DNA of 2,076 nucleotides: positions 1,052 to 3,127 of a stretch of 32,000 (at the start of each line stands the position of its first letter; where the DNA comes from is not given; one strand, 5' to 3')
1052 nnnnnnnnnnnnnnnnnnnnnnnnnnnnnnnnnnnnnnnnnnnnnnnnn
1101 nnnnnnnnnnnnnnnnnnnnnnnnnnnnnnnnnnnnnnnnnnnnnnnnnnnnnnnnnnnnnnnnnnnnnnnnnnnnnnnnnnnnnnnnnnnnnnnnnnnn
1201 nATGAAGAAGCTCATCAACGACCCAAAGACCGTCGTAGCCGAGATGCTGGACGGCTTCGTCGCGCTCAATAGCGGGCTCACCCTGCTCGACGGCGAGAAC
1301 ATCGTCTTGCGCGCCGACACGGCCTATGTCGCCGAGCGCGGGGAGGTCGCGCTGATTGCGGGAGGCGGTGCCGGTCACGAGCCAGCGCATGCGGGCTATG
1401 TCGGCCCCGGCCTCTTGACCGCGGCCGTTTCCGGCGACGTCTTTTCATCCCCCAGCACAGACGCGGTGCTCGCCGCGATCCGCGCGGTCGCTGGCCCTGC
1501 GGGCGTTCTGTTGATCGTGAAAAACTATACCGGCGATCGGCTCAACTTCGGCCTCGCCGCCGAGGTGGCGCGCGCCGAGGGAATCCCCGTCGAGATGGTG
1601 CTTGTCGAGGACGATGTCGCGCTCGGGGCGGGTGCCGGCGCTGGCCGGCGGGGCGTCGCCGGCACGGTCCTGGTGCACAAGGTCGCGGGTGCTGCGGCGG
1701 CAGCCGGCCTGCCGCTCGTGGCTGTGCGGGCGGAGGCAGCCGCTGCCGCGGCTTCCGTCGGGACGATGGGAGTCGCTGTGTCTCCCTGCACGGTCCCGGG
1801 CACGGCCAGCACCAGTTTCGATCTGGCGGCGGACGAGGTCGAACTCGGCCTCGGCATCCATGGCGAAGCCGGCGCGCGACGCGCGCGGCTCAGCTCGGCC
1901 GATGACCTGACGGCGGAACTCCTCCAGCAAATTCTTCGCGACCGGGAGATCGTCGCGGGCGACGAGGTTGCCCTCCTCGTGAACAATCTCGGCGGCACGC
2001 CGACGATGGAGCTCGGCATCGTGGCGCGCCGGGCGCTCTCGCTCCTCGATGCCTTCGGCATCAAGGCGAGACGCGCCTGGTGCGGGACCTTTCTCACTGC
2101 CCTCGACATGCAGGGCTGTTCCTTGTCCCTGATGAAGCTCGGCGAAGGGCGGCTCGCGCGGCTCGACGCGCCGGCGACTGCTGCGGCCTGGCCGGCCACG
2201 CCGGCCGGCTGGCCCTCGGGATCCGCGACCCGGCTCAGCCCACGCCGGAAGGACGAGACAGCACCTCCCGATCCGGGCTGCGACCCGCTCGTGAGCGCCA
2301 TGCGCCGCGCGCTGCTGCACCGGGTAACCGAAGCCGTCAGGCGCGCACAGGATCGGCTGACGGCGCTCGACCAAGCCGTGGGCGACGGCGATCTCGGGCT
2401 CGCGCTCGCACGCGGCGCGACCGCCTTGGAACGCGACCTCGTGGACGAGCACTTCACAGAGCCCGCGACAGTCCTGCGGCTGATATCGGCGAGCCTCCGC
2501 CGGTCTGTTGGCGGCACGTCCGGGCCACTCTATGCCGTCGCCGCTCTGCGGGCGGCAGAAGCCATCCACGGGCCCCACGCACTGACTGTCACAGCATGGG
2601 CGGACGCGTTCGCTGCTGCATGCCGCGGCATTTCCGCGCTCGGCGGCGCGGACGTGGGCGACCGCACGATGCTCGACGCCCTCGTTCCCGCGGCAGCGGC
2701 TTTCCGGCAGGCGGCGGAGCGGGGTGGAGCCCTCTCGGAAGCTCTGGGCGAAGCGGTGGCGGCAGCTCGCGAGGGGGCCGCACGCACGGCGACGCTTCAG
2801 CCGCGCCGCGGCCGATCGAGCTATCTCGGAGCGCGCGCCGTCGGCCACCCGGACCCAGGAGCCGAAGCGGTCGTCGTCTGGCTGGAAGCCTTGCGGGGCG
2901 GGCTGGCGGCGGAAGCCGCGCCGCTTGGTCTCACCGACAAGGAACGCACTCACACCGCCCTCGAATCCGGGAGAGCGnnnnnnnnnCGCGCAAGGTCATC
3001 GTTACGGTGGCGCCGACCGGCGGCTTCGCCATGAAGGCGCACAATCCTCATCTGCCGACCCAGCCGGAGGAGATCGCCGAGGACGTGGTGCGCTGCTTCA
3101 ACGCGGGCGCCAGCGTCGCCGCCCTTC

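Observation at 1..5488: Uncharacterised SDR / BKACE / DhaK-DhaL kinase / BKACE / SDR / FAH operon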

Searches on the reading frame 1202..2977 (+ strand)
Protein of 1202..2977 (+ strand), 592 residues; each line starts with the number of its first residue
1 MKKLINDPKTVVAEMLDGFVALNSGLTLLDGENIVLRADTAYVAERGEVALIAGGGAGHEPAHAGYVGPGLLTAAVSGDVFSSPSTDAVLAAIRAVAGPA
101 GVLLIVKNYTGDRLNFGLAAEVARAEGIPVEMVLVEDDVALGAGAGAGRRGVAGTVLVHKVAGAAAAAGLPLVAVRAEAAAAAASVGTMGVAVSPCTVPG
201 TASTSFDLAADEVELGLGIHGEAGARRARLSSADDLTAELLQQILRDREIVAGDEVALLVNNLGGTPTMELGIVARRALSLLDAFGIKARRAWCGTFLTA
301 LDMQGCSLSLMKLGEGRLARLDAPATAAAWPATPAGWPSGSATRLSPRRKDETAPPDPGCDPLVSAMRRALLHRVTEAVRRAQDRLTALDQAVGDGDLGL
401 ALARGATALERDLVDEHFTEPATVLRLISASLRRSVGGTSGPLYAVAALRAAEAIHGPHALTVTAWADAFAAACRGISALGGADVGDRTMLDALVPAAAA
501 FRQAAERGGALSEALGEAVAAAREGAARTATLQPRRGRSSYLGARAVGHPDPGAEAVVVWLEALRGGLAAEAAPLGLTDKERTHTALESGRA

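Call 5: search_protein_families(library=pfam, proteins=[window:1202-2977:+])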
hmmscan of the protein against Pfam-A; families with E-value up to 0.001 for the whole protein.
window:1202-2977:+ (592 aa): 2 families
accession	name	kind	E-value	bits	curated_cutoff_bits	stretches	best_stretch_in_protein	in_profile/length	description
PF02733.22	Dak1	-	1.4e-114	382.7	31.4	1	18-328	2-312/313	Dak1 domain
PF02734.22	Dak2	-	7.2e-48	163.2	27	1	392-564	1-172/174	DAK2 domain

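Call 6: search_protein_families(library=ncbifam, proteins=[window:1202-2977:+])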
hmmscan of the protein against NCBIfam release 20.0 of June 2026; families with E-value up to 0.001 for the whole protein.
window:1202-2977:+ (592 aa): 5 families
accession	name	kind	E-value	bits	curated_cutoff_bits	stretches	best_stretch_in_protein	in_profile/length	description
NF011049.0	PRK14479.1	subfamily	3.4e-187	623.5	492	1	1-566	1-564/568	dihydroxyacetone kinase family protein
TIGR02361.1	dak_ATP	equivalog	1.4e-162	542.3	574.95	1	2-564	1-582/583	glycerone kinase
TIGR02363.1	dhaK1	equivalog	2.1e-112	375.4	406.25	1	1-330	1-329/329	dihydroxyacetone kinase subunit DhaK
TIGR02362.1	dhaK1b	equivalog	5.9e-77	258.9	413.25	1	3-330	1-326/326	DhaKLM operon coactivator DhaQ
TIGR02365.1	dha_L_ycgS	equivalog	1.4e-46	158.7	138.3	1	370-564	3-194/196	dihydroxyacetone kinase subunit DhaL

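Call 20: find_homologous_proteins(query=window:1202-2977:+, max_evalue=1e-50)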
Query window:1202-2977:+ (592 aa): 7995 proteins with E <= 1e-50 among 8000 candidates; the best 120 are listed.
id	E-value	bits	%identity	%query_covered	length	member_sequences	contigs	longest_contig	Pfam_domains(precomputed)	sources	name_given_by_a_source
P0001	0.0e+0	1230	100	100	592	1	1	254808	PF02733.23,PF02734.23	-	-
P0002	1.9e-219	748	68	97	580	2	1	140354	PF02733.23,PF02734.23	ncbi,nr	ncbi:dihydroxyacetone kinase subunit DhaL [Corticibacterium sp. UT-5YL-CI-8]|nr:dihydroxyacetone kin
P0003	2.9e-203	695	64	95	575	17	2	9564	PF02733.23,PF02734.23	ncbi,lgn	-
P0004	3.1e-203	694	63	95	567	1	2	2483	PF02733.23,PF02734.23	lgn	-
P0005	2.6e-200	685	65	96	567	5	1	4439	PF02733.23,PF02734.23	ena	-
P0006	4.5e-199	681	63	96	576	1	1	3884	PF02733.23,PF02734.23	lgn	-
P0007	1.1e-194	666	63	96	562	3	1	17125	PF02733.23,PF02734.23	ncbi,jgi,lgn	-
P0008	1.3e-194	666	63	96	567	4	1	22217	PF02733.23,PF02734.23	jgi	jgi:dihydroxyacetone kinase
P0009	1.8e-193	662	64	96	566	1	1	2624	PF02733.23,PF02734.23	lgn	-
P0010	2.0e-192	659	61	95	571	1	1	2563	PF02733.23,PF02734.23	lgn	-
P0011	7.0e-192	657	46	86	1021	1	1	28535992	PF02733.23,PF02734.23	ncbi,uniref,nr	ncbi:hypothetical protein PR202_ga13249 [Eleusine coracana subsp. coracana]|uniref:3,4-dihydroxy-2-b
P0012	8.1e-191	653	62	95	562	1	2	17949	PF02733.23,PF02734.23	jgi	jgi:triose/dihydroxyacetone kinase / FAD-AMP lyase (cyclizing)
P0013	2.1e-190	652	60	95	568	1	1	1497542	PF02733.23,PF02734.23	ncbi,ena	-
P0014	4.7e-190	651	62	97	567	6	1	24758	PF02733.23,PF02734.23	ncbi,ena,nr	ncbi:MAG TPA: dihydroxyacetone kinase subunit DhaK [Acetobacteraceae bacterium]|nr:dihydroxyacetone 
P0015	1.2e-189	650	62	96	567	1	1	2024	PF02733.23,PF02734.23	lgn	-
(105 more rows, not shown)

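Call 21: find_encoding_contigs(protein=P0002, flank=10000, max_places=2)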
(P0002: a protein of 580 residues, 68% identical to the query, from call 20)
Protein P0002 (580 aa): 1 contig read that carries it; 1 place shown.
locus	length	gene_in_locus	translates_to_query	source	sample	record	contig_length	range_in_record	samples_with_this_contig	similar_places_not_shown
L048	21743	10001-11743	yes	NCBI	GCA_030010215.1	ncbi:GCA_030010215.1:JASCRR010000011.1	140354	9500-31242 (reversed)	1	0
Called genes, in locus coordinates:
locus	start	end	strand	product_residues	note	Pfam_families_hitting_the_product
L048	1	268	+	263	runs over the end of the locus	PF00528:BPD_transp_1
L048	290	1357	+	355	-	PF00005:ABC_tran, PF13304:AAA_21 (weak), PF08402:TOBE_2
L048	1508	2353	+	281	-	PF00892:EamA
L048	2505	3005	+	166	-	-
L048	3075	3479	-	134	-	PF00353:HemolysinCabind (weak)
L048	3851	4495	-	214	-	PF00440:TetR_N (faint), PF16859:TetR_C_11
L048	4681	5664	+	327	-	PF13379:NMT1_2, PF09084:NMT1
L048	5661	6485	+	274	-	PF00528:BPD_transp_1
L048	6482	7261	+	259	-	PF00528:BPD_transp_1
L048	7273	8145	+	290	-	PF13191:AAA_16 (weak), PF00005:ABC_tran, PF13304:AAA_21 (faint)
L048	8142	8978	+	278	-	PF00106:adh_short, PF13561:adh_short_C2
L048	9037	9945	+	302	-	PF05853:BKACE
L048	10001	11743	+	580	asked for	PF02733:Dak1, PF02734:Dak2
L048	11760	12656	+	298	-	PF05853:BKACE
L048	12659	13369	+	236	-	PF00106:adh_short, PF08659:KR (faint), PF13561:adh_short_C2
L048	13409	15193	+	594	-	PF00920:ILVD_EDD_N, PF24877:ILV_EDD_C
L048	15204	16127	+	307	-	PF01488:Shikimate_DH (weak), PF03446:NAD_binding_2, PF03807:F420_oxidored, PF14833:NAD_binding_11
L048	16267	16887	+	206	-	-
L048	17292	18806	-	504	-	PF00501:AMP-binding, PF13193:AMP-binding_C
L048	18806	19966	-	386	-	PF00108:Thiolase_N, PF08545:ACP_syn_III (faint), PF02803:Thiolase_C, PF22691:Thiolase_C_1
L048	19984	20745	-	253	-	PF03328:HpcH_HpaI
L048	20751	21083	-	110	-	PF12973:Cupin_7, PF00190:Cupin_1 (weak), PF05899:Cupin_3 (weak), PF02311:AraC_binding, PF07883:Cupin_2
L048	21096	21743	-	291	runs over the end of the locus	PF02653:BPD_transp_2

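Call 22: find_encoding_contigs(protein=P0008, flank=8000, max_places=2)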
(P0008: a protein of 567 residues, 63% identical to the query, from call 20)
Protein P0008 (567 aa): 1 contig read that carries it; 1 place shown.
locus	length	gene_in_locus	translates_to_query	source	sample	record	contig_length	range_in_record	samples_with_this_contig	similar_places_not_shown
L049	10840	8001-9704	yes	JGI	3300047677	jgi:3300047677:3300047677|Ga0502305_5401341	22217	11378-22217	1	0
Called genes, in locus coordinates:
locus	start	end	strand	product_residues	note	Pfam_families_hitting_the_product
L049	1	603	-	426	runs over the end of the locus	PF07690:MFS_1, PF00083:Sugar_tr, PF12832:MFS_1_like (weak), PF07690:MFS_1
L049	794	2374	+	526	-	PF00496:SBP_bac_5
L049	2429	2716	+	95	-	PF05016:ParE_toxin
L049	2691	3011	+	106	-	PF01381:HTH_3, PF13560:HTH_31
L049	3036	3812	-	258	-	PF03988:DUF347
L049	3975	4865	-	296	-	PF03446:NAD_binding_2 (weak), PF03807:F420_oxidored (weak), PF02153:PDH_N, PF20463:PDH_C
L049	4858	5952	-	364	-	PF00155:Aminotran_1_2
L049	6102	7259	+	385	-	PF00561:Abhydrolase_1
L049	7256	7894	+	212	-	PF13489:Methyltransf_23, PF07021:MetW, PF13847:Methyltransf_31, PF08241:Methyltransf_11, PF08242:Methyltransf_12, PF13649:Methyltransf_25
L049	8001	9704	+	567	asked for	PF02733:Dak1, PF02734:Dak2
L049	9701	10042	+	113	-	-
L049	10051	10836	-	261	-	PF00271:Helicase_C, PF12344:UvrB, PF02151:UVR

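Call 23: find_encoding_contigs(protein=P0003, flank=8000, max_places=2)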
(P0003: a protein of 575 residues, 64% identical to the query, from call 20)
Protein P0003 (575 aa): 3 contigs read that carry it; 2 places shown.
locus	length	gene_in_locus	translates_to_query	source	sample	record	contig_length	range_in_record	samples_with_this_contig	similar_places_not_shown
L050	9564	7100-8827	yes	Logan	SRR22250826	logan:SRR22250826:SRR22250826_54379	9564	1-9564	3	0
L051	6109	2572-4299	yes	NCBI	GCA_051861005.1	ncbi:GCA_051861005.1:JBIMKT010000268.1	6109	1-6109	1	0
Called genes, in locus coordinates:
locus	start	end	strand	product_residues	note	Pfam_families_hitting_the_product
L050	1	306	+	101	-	?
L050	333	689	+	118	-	-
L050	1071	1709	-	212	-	PF16859:TetR_C_11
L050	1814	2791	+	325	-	PF13379:NMT1_2, PF09084:NMT1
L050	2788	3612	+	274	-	PF00528:BPD_transp_1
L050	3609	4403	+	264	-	PF00528:BPD_transp_1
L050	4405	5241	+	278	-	PF13191:AAA_16 (weak), PF00005:ABC_tran, PF13304:AAA_21 (faint)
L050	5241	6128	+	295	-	PF00106:adh_short, PF13561:adh_short_C2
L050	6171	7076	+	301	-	PF05853:BKACE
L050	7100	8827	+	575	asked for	PF02733:Dak1, PF02734:Dak2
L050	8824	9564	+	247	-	?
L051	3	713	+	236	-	?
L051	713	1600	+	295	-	PF00106:adh_short, PF13561:adh_short_C2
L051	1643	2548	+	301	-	PF05853:BKACE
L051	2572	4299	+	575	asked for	PF02733:Dak1, PF02734:Dak2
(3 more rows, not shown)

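Call 48: search_protein_families(library=ncbifam, proteins=[L048:13409-15190:+, L048:15204-16124:+], max_evalue=0.01)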
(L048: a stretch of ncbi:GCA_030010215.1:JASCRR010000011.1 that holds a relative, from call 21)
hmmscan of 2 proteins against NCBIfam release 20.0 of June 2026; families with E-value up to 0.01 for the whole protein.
L048:13409-15190:+ (594 aa): 8 families
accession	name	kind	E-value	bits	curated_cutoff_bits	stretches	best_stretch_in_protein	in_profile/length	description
NF009560.0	PRK13017.1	subfamily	0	1031.7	684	1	3-594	4-595/595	dihydroxy-acid dehydratase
NF004784.0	PRK06131.1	subfamily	7.1e-239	794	539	1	4-592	5-574/576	dihydroxy-acid dehydratase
NF009559.0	PRK13016.1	equivalog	2.8e-162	541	882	1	5-573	6-560/578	L-arabinonate dehydratase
NF002068.0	PRK00911.1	subfamily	1.3e-117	393.7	644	1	34-576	26-557/559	dihydroxy-acid dehydratase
TIGR00110.1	ilvD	equivalog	1.4e-110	370.4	618.15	1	34-574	9-541/543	dihydroxy-acid dehydratase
NF009103.0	PRK12448.1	equivalog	3.5e-71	240.2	710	2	35-356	26-358/616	dihydroxy-acid dehydratase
TIGR01196.1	edd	equivalog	3.4e-53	180.8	708.25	1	120-549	145-571/601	phosphogluconate dehydratase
TIGR03432.1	yjhG_yagF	hypoth_equivalog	1.9e-43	148.5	808.15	2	120-357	148-386/640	YjhG/YagF family D-xylonate dehydratase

L048:15204-16124:+ (307 aa): 20 families
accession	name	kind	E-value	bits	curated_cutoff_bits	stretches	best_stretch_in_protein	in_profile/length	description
TIGR01505.1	tartro_sem_red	equivalog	1.2e-75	254.5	340.75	1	8-294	1-285/291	2-hydroxy-3-oxopropionate reductase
NF008592.0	PRK11559.1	equivalog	1.7e-72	244.2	397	1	7-295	3-289/296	2-hydroxy-3-oxopropionate reductase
NF011633.0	PRK15059.1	equivalog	6.7e-66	222.4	451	1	8-293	2-284/292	2-hydroxy-3-oxopropionate reductase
NF043037.1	ThreonDh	equivalog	1.7e-45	155.8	350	1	6-293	2-288/297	L-threonate dehydrogenase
TIGR01692.1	HIBADH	equivalog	4.1e-45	154.3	291.6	1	11-292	1-287/288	3-hydroxyisobutyrate dehydrogenase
NF012005.0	PRK15461.1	equivalog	3.8e-37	128.1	348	1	7-291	2-285/298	sulfolactaldehyde 3-reductase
NF007161.0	PRK09599.1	subfamily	6.4e-25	88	271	1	8-198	2-193/302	NADP-dependent phosphogluconate dehydrogenase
NF006765.0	PRK09287.1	equivalog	1.9e-19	69.9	413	1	6-181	3-186/476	NADP-dependent phosphogluconate dehydrogenase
TIGR00872.1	gnd_rel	equivalog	4.7e-19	68.7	297.2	1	8-202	2-195/299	phosphogluconate dehydrogenase (NAD(+)-dependent, decarboxylating)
TIGR00873.1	gnd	equivalog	1.1e-16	60.8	426.7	1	8-196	1-197/467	decarboxylating NADP(+)-dependent phosphogluconate dehydrogenase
NF005694.0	PRK07502.1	equivalog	1.6e-06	27.6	409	1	5-132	5-130/310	prephenate/arogenate dehydrogenase family protein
NF005108.0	PRK06545.1-6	equivalog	3.1e-06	26.5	327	1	5-82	9-87/321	prephenate dehydrogenase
TIGR01035.1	hemA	equivalog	0.00049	19.2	209.55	1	3-82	177-255/416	glutamyl-tRNA reductase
NF006409.0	PRK08655.1-3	equivalog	0.00077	19.1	310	1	9-176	3-167/290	prephenate dehydrogenase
NF011381.1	PRK14806.1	equivalog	0.00099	17.4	902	1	7-130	4-126/733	bifunctional prephenate dehydrogenase/3-phosphoshikimate 1-carboxyvinyltransferase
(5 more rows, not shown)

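Call 51: search_solved_structures(query=window:1202-2977:+, max_evalue=1e-20)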
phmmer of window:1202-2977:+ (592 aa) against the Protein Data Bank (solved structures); distinct sequences matched with E-value up to 1e-20: 14.
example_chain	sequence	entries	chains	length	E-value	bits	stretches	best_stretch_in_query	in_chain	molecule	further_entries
1un9_A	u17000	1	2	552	9e-82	278.6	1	10-564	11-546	DIHYDROXYACETONE KINASE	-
1un8_A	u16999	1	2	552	2.8e-81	277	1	10-564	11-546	DIHYDROXYACETONE KINASE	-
26vk_A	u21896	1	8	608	1.6e-78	267.9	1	9-557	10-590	Dihydroxyacetone kinase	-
3ct4_A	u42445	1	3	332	3.9e-70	240.2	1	2-317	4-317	PTS-dependent dihydroxyacetone kinase, dihydroxyacetone-binding subunit dhaK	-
1uoe_A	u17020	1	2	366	2.1e-66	227.9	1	1-245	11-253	DIHYDROXYACETONE KINASE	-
4lrx_A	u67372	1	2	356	2.7e-66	227.5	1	1-245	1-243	PTS-dependent dihydroxyacetone kinase, dihydroxyacetone-binding subunit DhaK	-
1oi2_A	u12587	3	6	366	3.1e-66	227.3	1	1-245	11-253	HYPOTHETICAL PROTEIN YCGT | DIHYDROXYACETONE KINASE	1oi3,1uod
4lry_A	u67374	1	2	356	7.4e-66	226.1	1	1-245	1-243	PTS-dependent dihydroxyacetone kinase, dihydroxyacetone-binding subunit DhaK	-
3pnk_A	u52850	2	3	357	9.5e-66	225.7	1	2-245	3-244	PTS-dependent dihydroxyacetone kinase, dihydroxyacetone-binding subunit dhaK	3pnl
3pno_A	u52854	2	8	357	9.4e-65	222.5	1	2-245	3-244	PTS-dependent dihydroxyacetone kinase, dihydroxyacetone-binding subunit dhaK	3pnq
3pnm_A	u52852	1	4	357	3.8e-64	220.4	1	2-245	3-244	PTS-dependent dihydroxyacetone kinase, dihydroxyacetone-binding subunit dhaK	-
2iu4_A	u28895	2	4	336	2.7e-54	188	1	6-330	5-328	DIHYDROXYACETONE KINASE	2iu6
2btd_A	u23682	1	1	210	8.9e-31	110.3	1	381-564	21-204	PTS-DEPENDENT DIHYDROXYACETONE KINASE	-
3pnl_B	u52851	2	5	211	9.1e-31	110.3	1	381-564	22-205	PTS-dependent dihydroxyacetone kinase, ADP-binding subunit dhaL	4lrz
